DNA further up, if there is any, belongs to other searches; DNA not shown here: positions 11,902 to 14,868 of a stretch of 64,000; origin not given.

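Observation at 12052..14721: Natural SEDS-bPBP fusion in which the transpeptidase active-site motifs all appear to be lost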

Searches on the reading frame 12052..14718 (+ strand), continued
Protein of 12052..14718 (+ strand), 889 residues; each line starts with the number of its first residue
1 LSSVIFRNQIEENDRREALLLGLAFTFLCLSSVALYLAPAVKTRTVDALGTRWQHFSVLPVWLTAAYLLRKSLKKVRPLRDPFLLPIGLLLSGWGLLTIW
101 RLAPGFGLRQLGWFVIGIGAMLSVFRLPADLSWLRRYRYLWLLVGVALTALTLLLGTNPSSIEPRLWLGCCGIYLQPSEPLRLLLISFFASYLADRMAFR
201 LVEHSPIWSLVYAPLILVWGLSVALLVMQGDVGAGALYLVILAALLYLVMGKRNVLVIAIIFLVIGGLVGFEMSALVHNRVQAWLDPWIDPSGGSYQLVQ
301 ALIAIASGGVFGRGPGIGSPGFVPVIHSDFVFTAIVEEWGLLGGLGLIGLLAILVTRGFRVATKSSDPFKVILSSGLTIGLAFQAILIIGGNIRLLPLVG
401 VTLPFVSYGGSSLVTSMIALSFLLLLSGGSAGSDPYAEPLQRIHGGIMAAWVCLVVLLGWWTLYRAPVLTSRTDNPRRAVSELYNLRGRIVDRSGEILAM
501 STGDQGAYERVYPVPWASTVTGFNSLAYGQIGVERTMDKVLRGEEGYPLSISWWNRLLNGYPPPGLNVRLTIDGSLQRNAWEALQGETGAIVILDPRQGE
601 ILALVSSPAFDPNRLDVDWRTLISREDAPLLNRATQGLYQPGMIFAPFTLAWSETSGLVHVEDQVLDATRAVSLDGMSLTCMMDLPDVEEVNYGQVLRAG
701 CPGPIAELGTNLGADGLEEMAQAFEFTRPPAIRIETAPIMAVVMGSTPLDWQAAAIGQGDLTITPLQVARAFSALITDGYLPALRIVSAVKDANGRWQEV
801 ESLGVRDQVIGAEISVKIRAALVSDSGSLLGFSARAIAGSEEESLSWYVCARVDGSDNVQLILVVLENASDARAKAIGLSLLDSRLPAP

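Call 12: find_related_loci(query=window:12052-14718:+, collection=genome_contigs, flank=10000)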
Query window:12052-14718:+ (889 aa) in genome_contigs; peptide patterns used: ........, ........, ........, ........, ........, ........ (x = any residue, [..] = any of these).
133 stretches matched a pattern; 10 encode a relative of the query (tblastn E <= 1e-3); 10 distinct loci.
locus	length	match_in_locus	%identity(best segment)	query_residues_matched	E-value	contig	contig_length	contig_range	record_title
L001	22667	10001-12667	91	1-889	0e+0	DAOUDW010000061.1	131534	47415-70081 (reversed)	MAG TPA_asm: Anaerolineales bacterium isolate N14_70 453735, whole genome shotgun sequence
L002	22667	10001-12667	74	1-889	0e+0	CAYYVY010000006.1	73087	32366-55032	MAG TPA_asm: uncultured Anaerolineaceae bacterium isolate SRP214966_co2_133 genome assembly, contig: NODE_292_length_730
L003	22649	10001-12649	72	1-883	0e+0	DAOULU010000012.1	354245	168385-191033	MAG TPA_asm: Anaerolineales bacterium isolate W31_54 k127_22829, whole genome shotgun sequence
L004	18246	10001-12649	73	1-883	0e+0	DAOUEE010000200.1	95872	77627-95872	MAG TPA_asm: Anaerolineales bacterium isolate N4_180 k133_3437815, whole genome shotgun sequence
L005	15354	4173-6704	48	37-883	0e+0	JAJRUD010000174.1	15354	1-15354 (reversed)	MAG: Chloroflexota bacterium isolate Dive96_bin10.148 k141_3251023, whole genome shotgun sequence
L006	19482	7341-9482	41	14-797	9e-158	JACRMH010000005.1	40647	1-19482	MAG: Chloroflexi bacterium isolate NC_groundwater_1902_Pr3_S2p5_49_13 SR2-18-S2p5_coassembly_scaffold_51443, whole genom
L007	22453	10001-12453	34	95-882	4e-44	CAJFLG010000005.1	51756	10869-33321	Candidatus Metalachnospira gallinarum isolate Chicken_24_mag_191 genome assembly, contig: MAGpy_11413_24_idba_bin_191_fa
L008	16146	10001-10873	30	121-415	9e-31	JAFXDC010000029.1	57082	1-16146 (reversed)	MAG: Clostridia bacterium isolate RGIG6306 Sheep_Rectum-3__c422882, whole genome shotgun sequence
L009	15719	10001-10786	31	165-424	5e-24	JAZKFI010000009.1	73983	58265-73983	MAG: Pseudomonadota bacterium isolate DC_HB_02_SPN181219-bin070 DCHB02SPN_B070_0_000000000009, whole genome shotgun sequ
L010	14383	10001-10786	31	165-424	4e-24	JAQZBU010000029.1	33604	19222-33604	MAG: Ramlibacter sp. isolate C_No_T20_C_bin.140 scaffold_855, whole genome shotgun sequence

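Call 28: predict_structure(alignment_id=A1)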
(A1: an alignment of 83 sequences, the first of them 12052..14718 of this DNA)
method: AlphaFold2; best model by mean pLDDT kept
length: 889 residues; sequences in the alignment: 83
mean_pLDDT: 87.1   pTM: 0.79
mean pLDDT of the five models: 87.1, 85.1, 85.0, 83.8, 83.2
residues with pLDDT >= 90: 496; 70-90: 312; 50-70: 68; < 50: 13
segments of 3 or more residues with pLDDT < 50: 1-7, 886-889
pLDDT, mean of each block of 10 residues (from residue 1): 50 91 96 86 77 89 97 91 95 91 82 95 91 89 88 71 62 77 92 76 58 84 84 87 90 88 86 80 80 72 87 61 58 87 95 95 88 94 93 83 82 93 86 74 94 96 88 74 89 96 89 95 89 94 89 81 92 95 95 95 95 93 92 94 96 96 91 88 82 93 95 95 94 91 87 94 96 95 96 93 94 95 84 87 88 74 95 94 61
secondary structure, 60 per line:
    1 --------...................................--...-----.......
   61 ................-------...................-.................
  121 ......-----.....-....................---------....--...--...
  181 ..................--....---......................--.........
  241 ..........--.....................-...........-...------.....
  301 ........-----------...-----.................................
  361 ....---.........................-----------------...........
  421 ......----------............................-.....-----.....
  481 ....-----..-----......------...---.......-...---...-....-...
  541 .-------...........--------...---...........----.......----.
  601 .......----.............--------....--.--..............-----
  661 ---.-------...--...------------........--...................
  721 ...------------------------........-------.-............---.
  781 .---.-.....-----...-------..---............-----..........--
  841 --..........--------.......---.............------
elements in order (helices of 4 or more, strands of 3 or more residues): H9-43 H54-76 H84-102 H104-126 H132-136 H138-155 E167-170 E173-175 H178-198 H201-204 H208-229 H232-250 H253-273 H275-285 H296-308 H328-364 H368-392 H410-426 H437-464 H466-470 H476-484 E497-502 E509-511 H515-521 E523-525 E529-531 H533-536 H538-541 H549-559 E568-570 H574-584 E589-595 E600-607 H612-624 H633-636 H642-655 E672-674 E677-679 H693-699 H702-723 H748-755 H765-776 E787-791 E797-799 H812-822 E829-838 E843-852 E861-867 H871-883

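Call 31: fold_search(model_id=the predicted structure, library=pdb)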
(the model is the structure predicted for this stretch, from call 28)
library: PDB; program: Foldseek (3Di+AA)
matches with E <= 10: 1009; with E <= 0.001: 568
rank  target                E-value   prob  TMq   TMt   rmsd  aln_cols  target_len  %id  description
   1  3upo_A                4.6e-22  1.00  0.40  0.78   3.7       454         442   27  Structure of penicillin-binding protein A from M. tuberculosis: penicillin G acyl-enzyme complex (released 2012-10-24)
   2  3upp_A                6.6e-22  1.00  0.41  0.78   3.8       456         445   26  Structure of penicillin-binding protein A from M. tuberculosis: ceftrixaone acyl-enzyme complex (released 2012-10-24)
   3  3upp_B                9.5e-22  1.00  0.40  0.78   3.7       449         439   26  Structure of penicillin-binding protein A from M. tuberculosis: ceftrixaone acyl-enzyme complex (released 2012-10-24)
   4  3upn_B                1.3e-21  1.00  0.40  0.78   4.0       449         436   27  Structure of penicillin-binding protein A from M. tuberculosis: imipenem acyl-enzyme complex (released 2012-10-24)
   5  3upn_A                1.4e-21  1.00  0.40  0.79   3.9       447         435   27  Structure of penicillin-binding protein A from M. tuberculosis: imipenem acyl-enzyme complex (released 2012-10-24)
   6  3un7_B                1.5e-21  1.00  0.40  0.79   3.7       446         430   27  Crystal structure of PBPA from MYCOBACTERIUM TUBERCULOSIS (released 2012-10-24)
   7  3un7_A                1.6e-21  1.00  0.40  0.78   3.7       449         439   26  Crystal structure of PBPA from MYCOBACTERIUM TUBERCULOSIS (released 2012-10-24)
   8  3upo_B                4.7e-21  1.00  0.40  0.79   3.7       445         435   26  Structure of penicillin-binding protein A from M. tuberculosis: penicillin G acyl-enzyme complex (released 2012-10-24)
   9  4n1x_A                5.1e-21  1.00  0.38  0.79   4.6       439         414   25  Structure of a putative peptidoglycan glycosyltransferase from Atopobium parvulum in complex with penicillin G (released 2013-10-30)
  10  4r0q_A                1.0e-20  1.00  0.38  0.77   4.3       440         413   25  Structure of a putative peptidoglycan glycosyltransferase from Atopobium parvulum in complex with cephalothin (released 2014-08-27)
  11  4r1g_B                1.6e-20  1.00  0.39  0.78   4.4       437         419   25  Structure of a putative peptidoglycan glycosyltransferase from Atopobium parvulum in complex with cloxacillin (released 2014-08-27)
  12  3lo7_A                2.7e-20  1.00  0.39  0.80   3.4       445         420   25  Crystal structure of PBPA from Mycobacterium tuberculosis (released 2010-03-23)
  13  4qjg_A                2.7e-20  1.00  0.38  0.78   4.3       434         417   25  Structure of a putative peptidoglycan glycosyltransferase from Atopobium parvulum in complex with penicillin V (released 2014-07-09)
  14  4qjg_B                2.8e-20  1.00  0.39  0.78   4.4       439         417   25  Structure of a putative peptidoglycan glycosyltransferase from Atopobium parvulum in complex with penicillin V (released 2014-07-09)
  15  4mnr                  3.1e-20  1.00  0.39  0.81   3.4       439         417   24  Crystal Structure of D,D-Transpeptidase Domain of Peptidoglycan Glycosyltransferase from Eggerthella lenta (released 2013-09-25)
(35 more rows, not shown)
